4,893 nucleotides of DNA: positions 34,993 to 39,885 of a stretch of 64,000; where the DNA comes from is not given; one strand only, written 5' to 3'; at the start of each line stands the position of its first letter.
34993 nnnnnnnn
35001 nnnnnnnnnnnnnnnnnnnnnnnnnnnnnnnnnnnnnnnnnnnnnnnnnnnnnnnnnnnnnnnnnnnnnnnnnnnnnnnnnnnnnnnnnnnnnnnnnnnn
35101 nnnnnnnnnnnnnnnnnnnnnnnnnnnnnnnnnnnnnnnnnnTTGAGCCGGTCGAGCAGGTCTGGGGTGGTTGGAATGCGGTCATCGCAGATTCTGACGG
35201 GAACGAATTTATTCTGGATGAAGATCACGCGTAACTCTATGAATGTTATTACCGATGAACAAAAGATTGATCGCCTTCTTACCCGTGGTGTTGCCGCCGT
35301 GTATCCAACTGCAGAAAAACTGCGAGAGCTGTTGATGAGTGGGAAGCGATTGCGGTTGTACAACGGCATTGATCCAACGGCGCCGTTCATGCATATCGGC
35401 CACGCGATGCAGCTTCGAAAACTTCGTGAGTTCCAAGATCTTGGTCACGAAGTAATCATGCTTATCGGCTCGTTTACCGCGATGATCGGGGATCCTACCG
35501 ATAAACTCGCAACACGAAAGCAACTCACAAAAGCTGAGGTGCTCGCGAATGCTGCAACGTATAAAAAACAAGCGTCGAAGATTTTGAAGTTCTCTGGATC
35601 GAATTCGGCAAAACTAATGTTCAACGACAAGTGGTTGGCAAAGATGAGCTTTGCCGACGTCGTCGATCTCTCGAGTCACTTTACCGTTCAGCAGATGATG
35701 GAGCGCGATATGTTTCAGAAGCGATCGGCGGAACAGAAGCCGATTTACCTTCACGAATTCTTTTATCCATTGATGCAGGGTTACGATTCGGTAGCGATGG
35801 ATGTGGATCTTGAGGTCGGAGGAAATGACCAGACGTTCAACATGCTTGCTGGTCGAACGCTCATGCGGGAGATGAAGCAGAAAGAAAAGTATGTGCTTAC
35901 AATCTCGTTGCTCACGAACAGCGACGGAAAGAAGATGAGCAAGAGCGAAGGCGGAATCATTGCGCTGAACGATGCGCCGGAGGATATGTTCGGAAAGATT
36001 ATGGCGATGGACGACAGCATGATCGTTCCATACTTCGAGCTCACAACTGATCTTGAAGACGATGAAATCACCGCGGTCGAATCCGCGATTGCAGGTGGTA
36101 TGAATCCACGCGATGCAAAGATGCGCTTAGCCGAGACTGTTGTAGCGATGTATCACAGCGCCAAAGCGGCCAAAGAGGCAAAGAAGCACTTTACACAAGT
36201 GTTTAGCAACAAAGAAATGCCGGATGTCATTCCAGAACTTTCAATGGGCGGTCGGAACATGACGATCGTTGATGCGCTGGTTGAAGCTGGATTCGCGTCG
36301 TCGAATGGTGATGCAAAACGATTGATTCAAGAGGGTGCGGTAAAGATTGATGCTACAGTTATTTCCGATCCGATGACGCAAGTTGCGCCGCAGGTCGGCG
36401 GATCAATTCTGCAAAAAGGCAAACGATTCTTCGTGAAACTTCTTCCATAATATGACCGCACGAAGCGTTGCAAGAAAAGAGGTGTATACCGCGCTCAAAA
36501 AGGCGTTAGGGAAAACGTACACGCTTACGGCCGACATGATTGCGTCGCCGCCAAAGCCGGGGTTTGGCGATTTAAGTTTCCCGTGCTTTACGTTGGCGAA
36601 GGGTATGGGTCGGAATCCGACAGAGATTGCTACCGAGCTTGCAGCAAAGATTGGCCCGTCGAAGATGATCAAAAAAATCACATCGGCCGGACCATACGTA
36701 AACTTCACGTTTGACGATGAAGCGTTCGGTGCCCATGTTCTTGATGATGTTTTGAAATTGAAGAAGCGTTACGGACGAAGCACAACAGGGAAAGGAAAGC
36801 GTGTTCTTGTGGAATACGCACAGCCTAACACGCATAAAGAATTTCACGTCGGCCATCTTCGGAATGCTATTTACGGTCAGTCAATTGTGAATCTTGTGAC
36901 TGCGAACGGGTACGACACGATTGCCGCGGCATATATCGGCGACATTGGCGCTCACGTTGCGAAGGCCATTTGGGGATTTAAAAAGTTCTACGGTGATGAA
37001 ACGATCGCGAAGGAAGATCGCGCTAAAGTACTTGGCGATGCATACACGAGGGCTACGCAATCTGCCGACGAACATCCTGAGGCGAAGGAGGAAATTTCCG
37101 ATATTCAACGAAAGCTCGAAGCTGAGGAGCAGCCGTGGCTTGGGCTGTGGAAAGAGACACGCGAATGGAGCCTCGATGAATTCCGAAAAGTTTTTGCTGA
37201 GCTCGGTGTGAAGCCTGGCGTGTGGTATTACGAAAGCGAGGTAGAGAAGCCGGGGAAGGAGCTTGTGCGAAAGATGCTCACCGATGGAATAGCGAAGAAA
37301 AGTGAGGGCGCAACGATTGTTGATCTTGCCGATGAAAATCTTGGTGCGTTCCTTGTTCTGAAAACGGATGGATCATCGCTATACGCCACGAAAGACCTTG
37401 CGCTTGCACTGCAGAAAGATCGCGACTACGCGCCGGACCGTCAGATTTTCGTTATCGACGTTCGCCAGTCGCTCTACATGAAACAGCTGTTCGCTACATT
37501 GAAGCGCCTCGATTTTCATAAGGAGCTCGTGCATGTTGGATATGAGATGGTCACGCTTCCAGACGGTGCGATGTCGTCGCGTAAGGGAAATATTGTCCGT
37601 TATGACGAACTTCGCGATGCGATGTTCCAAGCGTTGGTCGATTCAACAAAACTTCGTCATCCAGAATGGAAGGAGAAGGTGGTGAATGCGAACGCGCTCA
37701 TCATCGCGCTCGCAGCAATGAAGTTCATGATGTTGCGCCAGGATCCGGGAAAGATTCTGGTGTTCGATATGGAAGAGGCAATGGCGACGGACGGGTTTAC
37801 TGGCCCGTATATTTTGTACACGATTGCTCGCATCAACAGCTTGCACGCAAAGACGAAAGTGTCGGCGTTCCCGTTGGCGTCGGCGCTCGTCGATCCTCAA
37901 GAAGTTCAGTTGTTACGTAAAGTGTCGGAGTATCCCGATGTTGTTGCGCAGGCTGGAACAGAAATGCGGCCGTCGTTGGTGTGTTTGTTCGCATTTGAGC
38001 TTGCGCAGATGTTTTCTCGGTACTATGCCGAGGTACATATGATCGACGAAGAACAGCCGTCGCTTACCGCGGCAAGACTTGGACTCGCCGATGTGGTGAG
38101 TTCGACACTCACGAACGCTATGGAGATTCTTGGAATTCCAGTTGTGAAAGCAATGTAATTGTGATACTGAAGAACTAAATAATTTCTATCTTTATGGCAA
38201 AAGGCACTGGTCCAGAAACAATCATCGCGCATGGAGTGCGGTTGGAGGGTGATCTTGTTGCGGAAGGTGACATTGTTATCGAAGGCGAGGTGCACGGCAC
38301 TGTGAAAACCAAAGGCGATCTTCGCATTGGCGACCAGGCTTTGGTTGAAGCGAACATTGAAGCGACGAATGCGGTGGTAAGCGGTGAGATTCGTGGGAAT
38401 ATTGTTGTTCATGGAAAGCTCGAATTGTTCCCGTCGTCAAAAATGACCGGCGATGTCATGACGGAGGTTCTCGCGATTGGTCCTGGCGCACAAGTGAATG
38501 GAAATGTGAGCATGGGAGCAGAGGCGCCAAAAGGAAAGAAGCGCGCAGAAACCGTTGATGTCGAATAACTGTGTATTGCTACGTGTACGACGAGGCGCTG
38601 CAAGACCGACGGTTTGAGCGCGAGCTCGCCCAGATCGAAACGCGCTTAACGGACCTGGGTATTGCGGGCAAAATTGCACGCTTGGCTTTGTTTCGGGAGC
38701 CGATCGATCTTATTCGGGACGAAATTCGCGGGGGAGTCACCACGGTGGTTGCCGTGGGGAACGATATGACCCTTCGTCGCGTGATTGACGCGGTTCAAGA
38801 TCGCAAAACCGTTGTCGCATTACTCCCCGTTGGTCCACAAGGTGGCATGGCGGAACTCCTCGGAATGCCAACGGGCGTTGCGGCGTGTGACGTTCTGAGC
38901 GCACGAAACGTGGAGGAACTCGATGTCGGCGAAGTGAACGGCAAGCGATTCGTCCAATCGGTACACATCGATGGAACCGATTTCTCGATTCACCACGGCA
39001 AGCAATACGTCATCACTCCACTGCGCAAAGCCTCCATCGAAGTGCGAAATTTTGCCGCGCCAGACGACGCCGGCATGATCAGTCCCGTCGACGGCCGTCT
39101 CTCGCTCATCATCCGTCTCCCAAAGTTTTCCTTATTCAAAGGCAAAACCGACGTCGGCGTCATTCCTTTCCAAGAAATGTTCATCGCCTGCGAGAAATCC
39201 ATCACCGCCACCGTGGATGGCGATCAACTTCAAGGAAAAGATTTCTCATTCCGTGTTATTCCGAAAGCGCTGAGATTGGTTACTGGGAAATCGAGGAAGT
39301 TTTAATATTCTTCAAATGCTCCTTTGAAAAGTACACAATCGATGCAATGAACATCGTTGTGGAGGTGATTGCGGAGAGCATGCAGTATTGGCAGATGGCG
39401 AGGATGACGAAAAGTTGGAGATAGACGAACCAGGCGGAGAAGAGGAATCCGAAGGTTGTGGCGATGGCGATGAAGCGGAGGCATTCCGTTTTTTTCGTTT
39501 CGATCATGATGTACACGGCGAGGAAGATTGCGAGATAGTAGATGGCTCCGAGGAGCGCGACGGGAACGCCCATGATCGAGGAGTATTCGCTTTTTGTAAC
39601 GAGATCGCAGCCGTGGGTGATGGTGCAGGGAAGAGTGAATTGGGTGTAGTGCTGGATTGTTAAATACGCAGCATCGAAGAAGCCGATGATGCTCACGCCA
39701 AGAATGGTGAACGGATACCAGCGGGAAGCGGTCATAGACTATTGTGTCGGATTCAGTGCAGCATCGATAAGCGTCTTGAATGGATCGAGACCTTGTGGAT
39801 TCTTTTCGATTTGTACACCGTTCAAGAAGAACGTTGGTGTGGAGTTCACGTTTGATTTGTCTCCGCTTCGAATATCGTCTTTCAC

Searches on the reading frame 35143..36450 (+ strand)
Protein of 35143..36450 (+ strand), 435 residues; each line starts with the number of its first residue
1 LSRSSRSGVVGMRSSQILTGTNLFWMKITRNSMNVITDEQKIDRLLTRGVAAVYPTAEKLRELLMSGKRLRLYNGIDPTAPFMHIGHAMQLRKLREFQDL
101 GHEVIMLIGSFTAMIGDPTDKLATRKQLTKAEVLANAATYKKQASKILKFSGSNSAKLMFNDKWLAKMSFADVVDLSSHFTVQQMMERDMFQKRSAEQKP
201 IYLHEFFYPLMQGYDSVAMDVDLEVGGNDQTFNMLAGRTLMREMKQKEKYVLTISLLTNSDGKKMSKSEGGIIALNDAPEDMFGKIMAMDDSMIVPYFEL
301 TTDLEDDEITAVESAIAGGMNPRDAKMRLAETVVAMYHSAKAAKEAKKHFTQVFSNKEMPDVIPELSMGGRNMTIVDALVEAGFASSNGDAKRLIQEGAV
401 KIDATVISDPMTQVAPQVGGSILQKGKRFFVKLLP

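Call 63: search_protein_families(library=pfam, proteins=[window:35143-36450:+])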
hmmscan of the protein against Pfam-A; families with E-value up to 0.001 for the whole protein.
window:35143-36450:+ (435 aa): 3 families
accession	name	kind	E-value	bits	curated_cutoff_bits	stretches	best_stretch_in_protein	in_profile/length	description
PF00579.31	tRNA-synt_1b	-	2.6e-73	247.3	21.1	1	67-354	3-291/292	tRNA synthetases class I (W and Y)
PF22421.1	SYY_C-terminal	-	5.1e-08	33.1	27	1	361-417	7-63/83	Tyrosine--tRNA ligase SYY-like C-terminal domain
PF01479.30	S4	-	6.1e-06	26.3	22.8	1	375-414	3-42/48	S4 domain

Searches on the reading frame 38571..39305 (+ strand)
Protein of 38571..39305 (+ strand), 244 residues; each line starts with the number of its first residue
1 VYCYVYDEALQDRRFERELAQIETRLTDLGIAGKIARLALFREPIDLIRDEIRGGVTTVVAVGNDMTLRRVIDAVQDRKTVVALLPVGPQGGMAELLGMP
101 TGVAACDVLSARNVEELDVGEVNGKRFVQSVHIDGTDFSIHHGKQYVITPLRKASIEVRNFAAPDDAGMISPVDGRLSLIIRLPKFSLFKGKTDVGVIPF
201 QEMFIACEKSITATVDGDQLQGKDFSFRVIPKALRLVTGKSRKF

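Call 62: search_protein_families(library=pfam, proteins=[window:38571-39305:+])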
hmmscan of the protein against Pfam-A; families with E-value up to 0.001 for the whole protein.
window:38571-39305:+ (244 aa): 1 family
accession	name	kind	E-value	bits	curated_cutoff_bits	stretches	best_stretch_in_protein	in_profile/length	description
PF00781.29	DAGK_cat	-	2e-06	27.8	23.6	1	14-122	14-125/125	Diacylglycerol kinase catalytic domain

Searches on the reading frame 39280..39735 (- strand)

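Call 86: search_protein_families(library=pfam, proteins=[window:39280-39735:-], max_evalue=0.0001)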
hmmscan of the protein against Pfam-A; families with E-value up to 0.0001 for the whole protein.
window:39280-39735:- (151 aa): 1 family
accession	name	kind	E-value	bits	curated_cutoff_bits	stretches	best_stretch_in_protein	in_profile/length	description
PF07884.19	VKOR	-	1.7e-25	90.1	27.5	1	10-132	2-133/134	Vitamin K epoxide reductase family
